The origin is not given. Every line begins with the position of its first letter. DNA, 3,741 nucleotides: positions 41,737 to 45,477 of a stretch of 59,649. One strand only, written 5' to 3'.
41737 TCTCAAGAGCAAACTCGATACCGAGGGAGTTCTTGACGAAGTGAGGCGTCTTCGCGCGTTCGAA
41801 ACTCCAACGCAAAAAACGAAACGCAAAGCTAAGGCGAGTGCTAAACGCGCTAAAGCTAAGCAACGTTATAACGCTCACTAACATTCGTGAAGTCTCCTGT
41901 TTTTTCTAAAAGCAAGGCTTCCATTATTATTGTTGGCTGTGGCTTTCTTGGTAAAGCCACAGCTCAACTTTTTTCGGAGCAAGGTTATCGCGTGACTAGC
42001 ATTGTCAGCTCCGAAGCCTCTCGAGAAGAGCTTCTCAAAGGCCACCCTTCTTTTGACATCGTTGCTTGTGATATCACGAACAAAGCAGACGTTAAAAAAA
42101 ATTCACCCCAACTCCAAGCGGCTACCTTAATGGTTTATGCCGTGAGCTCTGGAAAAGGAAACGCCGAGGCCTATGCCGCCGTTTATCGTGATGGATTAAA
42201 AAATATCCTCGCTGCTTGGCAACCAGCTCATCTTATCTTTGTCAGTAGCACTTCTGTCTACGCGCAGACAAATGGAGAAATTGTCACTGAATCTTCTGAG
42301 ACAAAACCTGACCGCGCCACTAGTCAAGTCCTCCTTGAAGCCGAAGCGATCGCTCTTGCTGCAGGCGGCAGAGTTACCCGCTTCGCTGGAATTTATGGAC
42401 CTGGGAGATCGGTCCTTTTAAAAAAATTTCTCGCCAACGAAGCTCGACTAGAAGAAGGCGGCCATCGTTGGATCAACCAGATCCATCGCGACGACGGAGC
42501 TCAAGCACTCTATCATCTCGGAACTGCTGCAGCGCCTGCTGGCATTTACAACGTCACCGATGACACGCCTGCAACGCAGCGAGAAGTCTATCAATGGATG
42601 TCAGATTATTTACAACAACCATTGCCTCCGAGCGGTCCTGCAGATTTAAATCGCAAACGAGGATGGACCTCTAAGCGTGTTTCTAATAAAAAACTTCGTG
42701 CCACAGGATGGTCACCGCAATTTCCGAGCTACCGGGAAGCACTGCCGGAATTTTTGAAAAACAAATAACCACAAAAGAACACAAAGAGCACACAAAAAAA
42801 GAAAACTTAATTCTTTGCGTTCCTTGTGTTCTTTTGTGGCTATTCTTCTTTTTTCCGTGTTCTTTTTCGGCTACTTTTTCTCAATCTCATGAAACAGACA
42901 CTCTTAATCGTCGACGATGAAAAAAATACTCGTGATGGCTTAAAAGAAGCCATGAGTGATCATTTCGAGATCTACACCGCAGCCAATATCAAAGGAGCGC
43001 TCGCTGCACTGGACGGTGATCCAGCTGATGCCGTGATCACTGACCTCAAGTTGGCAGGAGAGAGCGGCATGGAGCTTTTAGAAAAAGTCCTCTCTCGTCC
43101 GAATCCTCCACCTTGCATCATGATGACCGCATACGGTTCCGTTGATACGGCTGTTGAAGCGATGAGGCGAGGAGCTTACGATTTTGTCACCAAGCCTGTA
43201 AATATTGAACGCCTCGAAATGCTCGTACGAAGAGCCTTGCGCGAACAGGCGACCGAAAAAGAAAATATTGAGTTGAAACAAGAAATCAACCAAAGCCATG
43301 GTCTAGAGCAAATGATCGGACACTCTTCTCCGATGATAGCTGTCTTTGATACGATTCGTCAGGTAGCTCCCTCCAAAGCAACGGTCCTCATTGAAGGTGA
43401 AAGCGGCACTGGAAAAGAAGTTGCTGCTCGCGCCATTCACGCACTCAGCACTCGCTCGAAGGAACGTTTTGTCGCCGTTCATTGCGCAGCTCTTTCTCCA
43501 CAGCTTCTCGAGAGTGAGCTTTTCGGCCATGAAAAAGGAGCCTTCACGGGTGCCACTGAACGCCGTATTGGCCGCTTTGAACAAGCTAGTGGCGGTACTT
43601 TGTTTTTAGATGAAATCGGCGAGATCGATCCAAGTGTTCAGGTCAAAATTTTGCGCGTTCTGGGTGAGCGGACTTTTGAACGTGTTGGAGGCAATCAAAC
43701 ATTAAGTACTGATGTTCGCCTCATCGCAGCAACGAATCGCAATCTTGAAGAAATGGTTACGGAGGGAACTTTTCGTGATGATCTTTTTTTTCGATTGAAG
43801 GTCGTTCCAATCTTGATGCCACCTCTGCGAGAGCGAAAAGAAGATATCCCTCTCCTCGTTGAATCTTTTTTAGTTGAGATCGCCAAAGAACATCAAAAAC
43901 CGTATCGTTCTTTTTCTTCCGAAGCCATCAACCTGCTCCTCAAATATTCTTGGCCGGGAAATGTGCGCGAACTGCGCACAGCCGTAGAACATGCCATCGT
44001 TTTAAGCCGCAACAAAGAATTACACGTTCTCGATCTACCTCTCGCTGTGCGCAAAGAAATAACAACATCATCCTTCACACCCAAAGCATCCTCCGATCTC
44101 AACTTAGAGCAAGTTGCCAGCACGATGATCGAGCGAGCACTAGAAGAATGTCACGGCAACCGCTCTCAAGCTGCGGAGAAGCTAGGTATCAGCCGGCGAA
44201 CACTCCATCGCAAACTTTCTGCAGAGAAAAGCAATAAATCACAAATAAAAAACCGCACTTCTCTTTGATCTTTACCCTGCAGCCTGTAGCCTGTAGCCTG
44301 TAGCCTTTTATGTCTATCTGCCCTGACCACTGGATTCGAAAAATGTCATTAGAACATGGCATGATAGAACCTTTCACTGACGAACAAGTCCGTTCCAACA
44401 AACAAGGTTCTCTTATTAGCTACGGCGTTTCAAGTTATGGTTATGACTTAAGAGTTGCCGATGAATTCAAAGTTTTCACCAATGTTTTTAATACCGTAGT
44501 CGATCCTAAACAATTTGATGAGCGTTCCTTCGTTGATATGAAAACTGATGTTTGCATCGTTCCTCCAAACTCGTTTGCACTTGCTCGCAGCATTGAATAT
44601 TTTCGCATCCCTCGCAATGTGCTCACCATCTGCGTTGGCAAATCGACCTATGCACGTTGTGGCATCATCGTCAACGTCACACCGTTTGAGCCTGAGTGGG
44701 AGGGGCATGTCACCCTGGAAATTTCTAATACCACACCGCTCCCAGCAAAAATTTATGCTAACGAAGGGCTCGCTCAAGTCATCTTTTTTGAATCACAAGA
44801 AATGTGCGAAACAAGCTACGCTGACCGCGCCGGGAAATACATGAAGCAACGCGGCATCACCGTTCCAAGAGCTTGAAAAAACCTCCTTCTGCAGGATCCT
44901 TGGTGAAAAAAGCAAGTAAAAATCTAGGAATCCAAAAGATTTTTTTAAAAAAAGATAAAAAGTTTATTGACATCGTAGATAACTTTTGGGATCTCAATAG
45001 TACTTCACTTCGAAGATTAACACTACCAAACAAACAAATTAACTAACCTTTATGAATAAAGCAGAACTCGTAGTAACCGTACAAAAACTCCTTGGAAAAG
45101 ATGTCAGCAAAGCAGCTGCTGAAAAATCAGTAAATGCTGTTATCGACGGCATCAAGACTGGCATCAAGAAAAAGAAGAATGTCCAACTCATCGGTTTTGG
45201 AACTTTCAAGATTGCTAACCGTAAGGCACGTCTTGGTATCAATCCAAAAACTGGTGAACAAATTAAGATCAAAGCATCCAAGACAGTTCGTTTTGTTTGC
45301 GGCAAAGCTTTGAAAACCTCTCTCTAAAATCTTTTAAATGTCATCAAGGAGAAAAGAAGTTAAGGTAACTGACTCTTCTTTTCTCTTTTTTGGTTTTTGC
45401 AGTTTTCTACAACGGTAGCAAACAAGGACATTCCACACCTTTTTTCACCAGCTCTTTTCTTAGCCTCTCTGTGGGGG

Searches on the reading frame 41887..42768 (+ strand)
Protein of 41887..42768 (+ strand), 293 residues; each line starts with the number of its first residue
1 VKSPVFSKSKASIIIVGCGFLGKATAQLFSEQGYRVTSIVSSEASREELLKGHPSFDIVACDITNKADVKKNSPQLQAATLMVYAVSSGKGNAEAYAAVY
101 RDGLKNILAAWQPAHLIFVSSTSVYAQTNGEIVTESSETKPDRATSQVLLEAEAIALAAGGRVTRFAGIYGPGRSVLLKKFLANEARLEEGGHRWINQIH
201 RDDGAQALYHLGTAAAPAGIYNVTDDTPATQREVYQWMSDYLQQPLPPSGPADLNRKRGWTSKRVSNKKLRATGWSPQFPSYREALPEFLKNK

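Call 75: search_protein_families(library=pfam, proteins=[window:41887-42768:+], max_evalue=0.00001)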
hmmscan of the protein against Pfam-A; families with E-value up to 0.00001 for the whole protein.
window:41887-42768:+ (293 aa): 2 families
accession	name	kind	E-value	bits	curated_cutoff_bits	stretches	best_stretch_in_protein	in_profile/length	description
PF01370.27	Epimerase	-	2.8e-11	43.7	20.9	1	13-223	1-239/240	NAD dependent epimerase/dehydratase family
PF01073.25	3Beta_HSD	-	3.8e-08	33.1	22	1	14-177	2-189/280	3-beta hydroxysteroid dehydrogenase/isomerase family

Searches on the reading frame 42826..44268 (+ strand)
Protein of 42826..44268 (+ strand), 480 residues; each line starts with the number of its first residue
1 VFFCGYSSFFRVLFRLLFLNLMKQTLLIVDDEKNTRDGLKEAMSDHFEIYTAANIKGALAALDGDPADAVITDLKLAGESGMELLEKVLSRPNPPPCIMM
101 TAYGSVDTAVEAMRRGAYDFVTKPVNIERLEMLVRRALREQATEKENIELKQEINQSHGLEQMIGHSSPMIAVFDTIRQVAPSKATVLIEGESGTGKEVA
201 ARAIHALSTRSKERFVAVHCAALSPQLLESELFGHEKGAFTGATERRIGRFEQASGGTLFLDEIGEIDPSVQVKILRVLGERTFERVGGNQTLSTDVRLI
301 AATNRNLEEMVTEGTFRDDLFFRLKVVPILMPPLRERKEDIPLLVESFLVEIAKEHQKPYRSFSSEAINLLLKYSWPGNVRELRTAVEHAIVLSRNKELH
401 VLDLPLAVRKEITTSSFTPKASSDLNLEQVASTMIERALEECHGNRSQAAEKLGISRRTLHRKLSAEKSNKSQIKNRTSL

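Call 75: search_protein_families(library=pfam, proteins=[window:42826-44268:+], max_evalue=0.00001)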
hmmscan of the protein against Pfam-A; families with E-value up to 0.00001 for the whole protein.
window:42826-44268:+ (480 aa): 6 families
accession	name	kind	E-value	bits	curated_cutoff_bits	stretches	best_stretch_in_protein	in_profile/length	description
PF00158.32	Sigma54_activat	-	2.6e-70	235.9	20.2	1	163-329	1-167/168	Sigma-54 interaction domain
PF25601.1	AAA_lid_14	-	1.4e-25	89.4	27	1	335-412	1-78/87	AAA+ ATPase lid domain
PF00072.30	Response_reg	-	1.2e-22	80.6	30.2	1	27-133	2-109/111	Response regulator receiver domain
PF14532.12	Sigma54_activ_2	-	1.1e-19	71.4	25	1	164-334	1-138/138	Sigma-54 interaction domain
PF02954.25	HTH_8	-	8.8e-15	54.6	22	1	427-465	2-40/42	Bacterial regulatory protein, Fis family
PF07728.20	AAA_5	-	9.3e-09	35.9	22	1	187-306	2-124/139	AAA domain (dynein-related subfamily)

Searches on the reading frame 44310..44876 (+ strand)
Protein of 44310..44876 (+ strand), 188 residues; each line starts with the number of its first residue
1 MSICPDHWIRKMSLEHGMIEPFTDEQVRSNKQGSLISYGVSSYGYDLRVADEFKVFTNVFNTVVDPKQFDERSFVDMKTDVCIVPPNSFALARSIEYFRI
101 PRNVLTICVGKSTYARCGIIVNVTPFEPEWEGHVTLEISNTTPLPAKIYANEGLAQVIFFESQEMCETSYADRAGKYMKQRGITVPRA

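Call 75: search_protein_families(library=pfam, proteins=[window:44310-44876:+], max_evalue=0.00001)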
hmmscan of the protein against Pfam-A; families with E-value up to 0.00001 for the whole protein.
window:44310-44876:+ (188 aa): 1 family
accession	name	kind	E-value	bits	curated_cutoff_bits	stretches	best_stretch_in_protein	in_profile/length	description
PF22769.1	DCD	-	2.4e-36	125.6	27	1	3-161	1-152/153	dCTP deaminase-like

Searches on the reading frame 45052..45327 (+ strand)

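Call 76: search_protein_families(library=pfam, proteins=[window:45052-45327:+], max_evalue=0.00001)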
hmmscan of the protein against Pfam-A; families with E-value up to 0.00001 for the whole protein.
window:45052-45327:+ (91 aa): 1 family
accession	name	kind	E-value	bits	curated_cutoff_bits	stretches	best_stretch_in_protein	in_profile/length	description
PF00216.26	Bac_DNA_binding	-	3.3e-26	91.8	22.4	1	1-90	1-88/90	Bacterial DNA-binding protein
